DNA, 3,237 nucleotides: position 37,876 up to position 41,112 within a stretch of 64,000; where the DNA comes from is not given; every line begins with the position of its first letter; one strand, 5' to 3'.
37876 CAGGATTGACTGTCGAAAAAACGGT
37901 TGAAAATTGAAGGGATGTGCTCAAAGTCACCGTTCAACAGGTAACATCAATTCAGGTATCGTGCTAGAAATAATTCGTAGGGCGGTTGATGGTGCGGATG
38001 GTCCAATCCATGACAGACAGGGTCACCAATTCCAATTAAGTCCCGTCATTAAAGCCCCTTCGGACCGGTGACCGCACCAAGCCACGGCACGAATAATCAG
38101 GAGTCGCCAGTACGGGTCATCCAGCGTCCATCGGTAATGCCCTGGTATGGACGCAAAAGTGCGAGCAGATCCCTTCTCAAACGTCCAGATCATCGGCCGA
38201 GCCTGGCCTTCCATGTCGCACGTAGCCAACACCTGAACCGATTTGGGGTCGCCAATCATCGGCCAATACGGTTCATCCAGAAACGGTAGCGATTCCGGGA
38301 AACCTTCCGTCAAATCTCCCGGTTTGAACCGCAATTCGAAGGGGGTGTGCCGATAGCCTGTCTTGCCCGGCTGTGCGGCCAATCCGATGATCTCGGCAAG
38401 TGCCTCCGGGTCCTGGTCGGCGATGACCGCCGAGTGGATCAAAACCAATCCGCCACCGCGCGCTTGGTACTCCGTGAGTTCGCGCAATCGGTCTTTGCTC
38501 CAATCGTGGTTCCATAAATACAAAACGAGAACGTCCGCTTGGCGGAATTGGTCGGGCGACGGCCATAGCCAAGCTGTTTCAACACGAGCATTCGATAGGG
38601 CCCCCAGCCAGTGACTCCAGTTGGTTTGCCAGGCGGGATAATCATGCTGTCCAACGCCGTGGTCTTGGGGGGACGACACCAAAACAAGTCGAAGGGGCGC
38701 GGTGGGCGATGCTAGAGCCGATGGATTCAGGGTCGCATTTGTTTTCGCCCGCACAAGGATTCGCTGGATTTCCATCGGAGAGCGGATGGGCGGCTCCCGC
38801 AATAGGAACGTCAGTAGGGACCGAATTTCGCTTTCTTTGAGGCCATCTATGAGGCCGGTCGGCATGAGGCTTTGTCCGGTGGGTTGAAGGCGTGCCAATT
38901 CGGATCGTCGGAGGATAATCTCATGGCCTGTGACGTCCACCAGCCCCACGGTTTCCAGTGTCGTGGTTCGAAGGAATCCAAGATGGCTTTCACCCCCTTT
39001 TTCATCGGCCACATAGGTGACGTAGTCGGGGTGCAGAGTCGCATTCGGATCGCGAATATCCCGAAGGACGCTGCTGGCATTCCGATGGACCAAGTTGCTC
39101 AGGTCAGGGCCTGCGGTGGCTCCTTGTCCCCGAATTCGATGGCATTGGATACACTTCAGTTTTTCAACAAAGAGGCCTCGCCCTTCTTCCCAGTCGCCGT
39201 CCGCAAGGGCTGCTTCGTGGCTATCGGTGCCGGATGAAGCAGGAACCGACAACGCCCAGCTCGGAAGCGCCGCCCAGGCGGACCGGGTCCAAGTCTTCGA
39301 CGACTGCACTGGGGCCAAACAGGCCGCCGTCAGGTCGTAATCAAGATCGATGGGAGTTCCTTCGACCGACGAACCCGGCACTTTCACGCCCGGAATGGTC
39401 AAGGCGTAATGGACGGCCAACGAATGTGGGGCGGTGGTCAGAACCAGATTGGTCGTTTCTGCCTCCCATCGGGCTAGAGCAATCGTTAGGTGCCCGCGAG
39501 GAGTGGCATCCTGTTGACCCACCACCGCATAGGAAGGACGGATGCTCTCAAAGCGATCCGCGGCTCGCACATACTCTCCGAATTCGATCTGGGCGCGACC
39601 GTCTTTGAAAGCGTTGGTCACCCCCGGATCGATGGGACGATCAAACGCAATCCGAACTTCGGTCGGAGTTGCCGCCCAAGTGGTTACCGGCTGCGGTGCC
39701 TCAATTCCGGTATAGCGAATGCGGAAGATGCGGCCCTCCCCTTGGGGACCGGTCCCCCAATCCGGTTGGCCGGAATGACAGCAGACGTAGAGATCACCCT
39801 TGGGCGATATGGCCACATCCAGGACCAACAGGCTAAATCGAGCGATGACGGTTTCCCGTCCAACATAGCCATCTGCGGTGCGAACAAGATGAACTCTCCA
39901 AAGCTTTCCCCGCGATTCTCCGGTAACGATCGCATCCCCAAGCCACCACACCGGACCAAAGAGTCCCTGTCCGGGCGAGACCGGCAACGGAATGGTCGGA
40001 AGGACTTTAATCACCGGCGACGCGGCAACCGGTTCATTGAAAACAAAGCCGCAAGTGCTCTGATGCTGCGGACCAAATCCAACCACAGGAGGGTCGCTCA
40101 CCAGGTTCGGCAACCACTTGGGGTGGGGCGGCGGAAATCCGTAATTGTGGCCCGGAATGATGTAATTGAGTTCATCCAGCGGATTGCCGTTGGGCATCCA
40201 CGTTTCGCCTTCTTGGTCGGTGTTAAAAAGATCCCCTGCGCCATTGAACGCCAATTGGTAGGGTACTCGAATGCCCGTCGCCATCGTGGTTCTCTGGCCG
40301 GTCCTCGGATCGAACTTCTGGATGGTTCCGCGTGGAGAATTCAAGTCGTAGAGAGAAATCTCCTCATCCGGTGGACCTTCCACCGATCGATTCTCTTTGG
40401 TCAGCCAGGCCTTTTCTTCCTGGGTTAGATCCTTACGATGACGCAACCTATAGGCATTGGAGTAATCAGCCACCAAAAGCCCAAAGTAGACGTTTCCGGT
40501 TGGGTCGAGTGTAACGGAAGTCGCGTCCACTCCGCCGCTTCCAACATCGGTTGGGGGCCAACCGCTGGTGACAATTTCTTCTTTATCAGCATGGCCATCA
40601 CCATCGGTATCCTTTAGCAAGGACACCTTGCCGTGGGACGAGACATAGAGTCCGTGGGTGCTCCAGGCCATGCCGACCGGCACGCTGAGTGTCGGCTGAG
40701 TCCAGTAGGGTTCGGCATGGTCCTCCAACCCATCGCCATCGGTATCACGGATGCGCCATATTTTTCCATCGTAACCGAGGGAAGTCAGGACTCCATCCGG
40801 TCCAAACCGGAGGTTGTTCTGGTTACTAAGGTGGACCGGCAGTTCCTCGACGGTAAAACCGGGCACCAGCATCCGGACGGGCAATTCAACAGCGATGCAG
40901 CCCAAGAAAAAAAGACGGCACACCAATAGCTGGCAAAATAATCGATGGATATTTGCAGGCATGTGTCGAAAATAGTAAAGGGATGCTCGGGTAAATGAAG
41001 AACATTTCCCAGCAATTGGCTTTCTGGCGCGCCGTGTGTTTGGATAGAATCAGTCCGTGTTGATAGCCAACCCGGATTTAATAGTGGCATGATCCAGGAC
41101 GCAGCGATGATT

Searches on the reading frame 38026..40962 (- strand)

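Call 49: search_protein_families(library=pfam, proteins=[window:38026-40962:-], max_evalue=0.001)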
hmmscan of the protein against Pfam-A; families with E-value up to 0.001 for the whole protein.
window:38026-40962:- (979 aa): 4 families
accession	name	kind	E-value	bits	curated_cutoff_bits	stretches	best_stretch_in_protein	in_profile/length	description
PF06283.17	ThuA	-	6.7e-16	59.6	33.4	1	804-963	46-209/209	Trehalose utilisation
PF23500.1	DUF7133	-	1.4e-09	38.2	27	1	65-140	58-131/385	Domain of unknown function (DUF7133)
PF00034.26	Cytochrom_C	-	2.7e-06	29.1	21.3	1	592-640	2-49/90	Cytochrome c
PF07995.17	GSDH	-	0.0003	20.6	25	0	212-277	157-220/332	Glucose / Sorbosone dehydrogenase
